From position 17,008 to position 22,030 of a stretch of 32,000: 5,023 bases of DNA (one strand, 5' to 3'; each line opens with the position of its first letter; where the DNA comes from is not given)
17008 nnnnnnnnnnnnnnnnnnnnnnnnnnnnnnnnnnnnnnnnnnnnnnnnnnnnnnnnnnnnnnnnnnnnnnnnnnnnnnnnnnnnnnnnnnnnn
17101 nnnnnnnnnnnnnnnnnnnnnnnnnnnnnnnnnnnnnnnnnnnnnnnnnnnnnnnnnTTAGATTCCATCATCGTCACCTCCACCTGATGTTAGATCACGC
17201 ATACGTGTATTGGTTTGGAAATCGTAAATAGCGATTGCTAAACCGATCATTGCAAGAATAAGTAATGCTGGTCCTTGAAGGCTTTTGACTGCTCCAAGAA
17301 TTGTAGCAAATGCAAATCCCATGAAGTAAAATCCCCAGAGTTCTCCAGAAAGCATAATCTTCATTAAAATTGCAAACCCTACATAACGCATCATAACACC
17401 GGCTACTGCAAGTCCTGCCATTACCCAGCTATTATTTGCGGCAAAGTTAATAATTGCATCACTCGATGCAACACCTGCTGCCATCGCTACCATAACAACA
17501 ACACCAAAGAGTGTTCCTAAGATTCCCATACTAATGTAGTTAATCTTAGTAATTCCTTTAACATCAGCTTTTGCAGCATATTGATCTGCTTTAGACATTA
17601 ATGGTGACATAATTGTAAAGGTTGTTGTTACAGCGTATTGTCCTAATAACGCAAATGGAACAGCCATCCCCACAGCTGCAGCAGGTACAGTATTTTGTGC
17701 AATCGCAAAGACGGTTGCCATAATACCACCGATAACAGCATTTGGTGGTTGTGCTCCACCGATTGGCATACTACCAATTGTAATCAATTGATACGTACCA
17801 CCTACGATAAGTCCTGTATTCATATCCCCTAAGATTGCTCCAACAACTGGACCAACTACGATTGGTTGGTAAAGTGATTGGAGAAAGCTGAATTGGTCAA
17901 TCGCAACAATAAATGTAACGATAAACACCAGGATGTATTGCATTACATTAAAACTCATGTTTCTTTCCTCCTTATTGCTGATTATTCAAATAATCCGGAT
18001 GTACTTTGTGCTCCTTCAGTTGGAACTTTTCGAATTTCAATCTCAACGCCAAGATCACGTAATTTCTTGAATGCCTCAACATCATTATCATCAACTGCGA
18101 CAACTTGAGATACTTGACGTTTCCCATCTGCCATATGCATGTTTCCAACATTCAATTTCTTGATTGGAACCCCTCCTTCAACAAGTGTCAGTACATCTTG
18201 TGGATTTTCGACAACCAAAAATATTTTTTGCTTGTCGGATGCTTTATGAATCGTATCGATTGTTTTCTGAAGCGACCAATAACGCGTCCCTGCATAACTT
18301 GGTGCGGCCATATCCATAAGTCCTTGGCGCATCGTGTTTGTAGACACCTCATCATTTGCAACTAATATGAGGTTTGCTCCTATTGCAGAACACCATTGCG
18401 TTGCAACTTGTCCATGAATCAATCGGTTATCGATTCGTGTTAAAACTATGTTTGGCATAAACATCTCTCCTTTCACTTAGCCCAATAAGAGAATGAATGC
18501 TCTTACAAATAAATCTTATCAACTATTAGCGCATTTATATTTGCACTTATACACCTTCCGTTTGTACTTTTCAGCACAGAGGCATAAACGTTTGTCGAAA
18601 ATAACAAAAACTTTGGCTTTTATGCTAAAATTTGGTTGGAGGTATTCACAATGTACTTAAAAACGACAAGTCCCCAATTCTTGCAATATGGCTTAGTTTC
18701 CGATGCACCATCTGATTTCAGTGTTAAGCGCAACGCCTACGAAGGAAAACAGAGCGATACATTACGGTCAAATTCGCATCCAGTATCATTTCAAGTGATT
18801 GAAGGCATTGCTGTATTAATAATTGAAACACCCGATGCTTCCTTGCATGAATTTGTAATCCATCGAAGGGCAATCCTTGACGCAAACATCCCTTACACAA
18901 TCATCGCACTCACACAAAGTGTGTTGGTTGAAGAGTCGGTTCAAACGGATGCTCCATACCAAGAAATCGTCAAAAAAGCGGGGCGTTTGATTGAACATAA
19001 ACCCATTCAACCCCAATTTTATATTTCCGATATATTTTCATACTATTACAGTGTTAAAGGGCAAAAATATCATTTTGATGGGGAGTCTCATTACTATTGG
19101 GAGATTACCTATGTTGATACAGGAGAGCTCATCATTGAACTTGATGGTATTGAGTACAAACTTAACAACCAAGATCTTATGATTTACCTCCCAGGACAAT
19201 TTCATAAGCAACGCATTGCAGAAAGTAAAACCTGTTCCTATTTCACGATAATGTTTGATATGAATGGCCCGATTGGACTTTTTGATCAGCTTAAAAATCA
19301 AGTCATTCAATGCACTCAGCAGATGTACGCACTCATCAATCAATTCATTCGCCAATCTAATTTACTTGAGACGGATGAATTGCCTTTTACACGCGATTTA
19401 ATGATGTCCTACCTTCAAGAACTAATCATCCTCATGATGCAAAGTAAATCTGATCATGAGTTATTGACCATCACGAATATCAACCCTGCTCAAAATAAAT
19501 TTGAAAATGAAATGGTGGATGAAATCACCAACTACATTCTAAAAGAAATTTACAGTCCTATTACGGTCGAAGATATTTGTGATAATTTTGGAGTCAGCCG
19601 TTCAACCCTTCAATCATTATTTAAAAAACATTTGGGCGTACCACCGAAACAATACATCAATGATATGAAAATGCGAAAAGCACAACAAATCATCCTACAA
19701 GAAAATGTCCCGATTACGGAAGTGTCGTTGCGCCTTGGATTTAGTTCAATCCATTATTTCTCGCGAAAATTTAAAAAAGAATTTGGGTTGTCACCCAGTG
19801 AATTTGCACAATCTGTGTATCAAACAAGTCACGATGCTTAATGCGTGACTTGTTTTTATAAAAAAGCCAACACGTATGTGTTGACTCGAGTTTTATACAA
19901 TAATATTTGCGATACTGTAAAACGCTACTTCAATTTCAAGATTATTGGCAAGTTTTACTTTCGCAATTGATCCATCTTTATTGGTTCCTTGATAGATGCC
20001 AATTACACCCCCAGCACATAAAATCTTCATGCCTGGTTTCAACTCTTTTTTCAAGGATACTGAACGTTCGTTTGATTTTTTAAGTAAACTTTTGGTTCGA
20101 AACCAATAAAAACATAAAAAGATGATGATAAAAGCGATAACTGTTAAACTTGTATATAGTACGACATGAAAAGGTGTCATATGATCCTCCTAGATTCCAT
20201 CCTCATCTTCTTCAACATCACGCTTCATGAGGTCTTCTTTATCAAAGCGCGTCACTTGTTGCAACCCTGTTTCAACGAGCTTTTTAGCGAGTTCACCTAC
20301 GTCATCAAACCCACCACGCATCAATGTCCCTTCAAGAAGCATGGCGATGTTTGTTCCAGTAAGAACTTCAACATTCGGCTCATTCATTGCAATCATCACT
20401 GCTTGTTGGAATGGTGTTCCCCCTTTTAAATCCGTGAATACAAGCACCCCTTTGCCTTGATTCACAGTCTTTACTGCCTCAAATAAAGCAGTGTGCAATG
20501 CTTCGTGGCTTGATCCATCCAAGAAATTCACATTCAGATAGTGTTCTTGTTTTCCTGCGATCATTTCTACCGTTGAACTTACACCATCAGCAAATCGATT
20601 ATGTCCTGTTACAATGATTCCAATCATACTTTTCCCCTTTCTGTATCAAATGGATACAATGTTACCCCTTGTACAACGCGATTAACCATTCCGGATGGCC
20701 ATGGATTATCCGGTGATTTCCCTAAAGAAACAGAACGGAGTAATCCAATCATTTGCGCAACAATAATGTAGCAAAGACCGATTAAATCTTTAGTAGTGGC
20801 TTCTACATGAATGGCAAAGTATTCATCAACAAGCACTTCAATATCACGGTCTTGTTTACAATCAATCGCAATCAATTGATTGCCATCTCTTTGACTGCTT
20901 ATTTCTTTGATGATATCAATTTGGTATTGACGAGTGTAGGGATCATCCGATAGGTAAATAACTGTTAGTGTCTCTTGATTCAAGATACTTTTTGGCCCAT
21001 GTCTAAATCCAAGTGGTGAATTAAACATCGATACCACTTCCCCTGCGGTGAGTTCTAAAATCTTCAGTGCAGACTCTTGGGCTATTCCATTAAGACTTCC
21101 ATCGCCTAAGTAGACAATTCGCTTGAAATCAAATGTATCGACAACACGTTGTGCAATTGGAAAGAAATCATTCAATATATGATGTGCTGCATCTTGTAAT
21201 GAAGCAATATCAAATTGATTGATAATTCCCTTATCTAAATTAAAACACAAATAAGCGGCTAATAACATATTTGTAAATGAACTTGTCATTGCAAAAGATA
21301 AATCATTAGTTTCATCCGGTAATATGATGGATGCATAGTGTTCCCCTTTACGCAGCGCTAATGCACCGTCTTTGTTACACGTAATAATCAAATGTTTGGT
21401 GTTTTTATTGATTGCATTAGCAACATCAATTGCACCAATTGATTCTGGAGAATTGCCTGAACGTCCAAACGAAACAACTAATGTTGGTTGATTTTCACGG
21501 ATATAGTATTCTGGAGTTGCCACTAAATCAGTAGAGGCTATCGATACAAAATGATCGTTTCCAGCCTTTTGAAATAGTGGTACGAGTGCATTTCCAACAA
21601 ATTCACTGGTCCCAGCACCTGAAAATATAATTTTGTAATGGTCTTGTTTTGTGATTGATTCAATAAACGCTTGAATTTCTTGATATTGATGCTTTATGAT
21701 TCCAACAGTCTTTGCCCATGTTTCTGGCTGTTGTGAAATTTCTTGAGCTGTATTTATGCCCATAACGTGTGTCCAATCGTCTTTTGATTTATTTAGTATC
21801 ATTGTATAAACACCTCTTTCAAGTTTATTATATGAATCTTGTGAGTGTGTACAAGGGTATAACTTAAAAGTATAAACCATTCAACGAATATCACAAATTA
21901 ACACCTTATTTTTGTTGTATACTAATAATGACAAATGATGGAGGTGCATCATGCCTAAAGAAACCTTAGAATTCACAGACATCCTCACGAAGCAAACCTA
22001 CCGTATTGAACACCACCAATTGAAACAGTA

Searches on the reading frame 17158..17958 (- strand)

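Call 41: search_protein_families(library=pfam, proteins=[window:17158-17958:-], max_evalue=0.00001)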
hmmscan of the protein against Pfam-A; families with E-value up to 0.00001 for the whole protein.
window:17158-17958:- (266 aa): 1 family
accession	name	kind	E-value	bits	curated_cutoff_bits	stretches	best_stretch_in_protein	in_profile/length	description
PF03609.19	EII-Sor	-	1.1e-62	212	26.3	1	5-245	1-233/233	PTS system sorbose-specific iic component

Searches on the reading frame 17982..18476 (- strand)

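Call 41: search_protein_families(library=pfam, proteins=[window:17982-18476:-], max_evalue=0.00001)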
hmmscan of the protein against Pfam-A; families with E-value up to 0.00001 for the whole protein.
window:17982-18476:- (164 aa): 1 family
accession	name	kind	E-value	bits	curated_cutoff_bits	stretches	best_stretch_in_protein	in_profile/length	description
PF03830.20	PTSIIB_sorb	-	4.7e-54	183.2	27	1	10-154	1-146/148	PTS system sorbose subfamily IIB component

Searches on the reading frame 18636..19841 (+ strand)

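Call 41: search_protein_families(library=pfam, proteins=[window:18636-19841:+], max_evalue=0.00001)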
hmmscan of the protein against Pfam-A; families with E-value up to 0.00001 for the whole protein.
window:18636-19841:+ (401 aa): 2 families
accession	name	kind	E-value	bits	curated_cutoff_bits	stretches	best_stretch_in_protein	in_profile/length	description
PF12833.13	HTH_18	-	1.9e-22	79.8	33.6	1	315-392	2-79/80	Helix-turn-helix domain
PF00165.29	HTH_AraC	-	2e-21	76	26.6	2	355-390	6-40/42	Bacterial regulatory helix-turn-helix proteins, AraC family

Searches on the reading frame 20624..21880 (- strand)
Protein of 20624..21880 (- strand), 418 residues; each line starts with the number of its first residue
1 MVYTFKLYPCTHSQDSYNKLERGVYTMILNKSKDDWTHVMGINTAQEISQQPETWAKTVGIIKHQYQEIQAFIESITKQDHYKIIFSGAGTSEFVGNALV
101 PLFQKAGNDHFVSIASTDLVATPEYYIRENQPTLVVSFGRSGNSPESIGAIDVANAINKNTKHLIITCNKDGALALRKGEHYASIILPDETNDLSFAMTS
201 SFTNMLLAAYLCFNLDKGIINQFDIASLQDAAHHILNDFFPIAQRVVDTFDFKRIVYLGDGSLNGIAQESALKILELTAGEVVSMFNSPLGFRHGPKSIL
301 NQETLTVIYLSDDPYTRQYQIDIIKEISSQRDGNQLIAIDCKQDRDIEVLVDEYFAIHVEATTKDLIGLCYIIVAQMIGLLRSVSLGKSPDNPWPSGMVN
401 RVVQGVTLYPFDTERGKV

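Call 41: search_protein_families(library=pfam, proteins=[window:20624-21880:-], max_evalue=0.00001)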
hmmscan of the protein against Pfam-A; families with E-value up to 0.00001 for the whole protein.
window:20624-21880:- (418 aa): 1 family
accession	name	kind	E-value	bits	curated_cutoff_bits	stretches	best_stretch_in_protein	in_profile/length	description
PF01380.27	SIS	-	8e-23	81.1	25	2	83-213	7-129/131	SIS domain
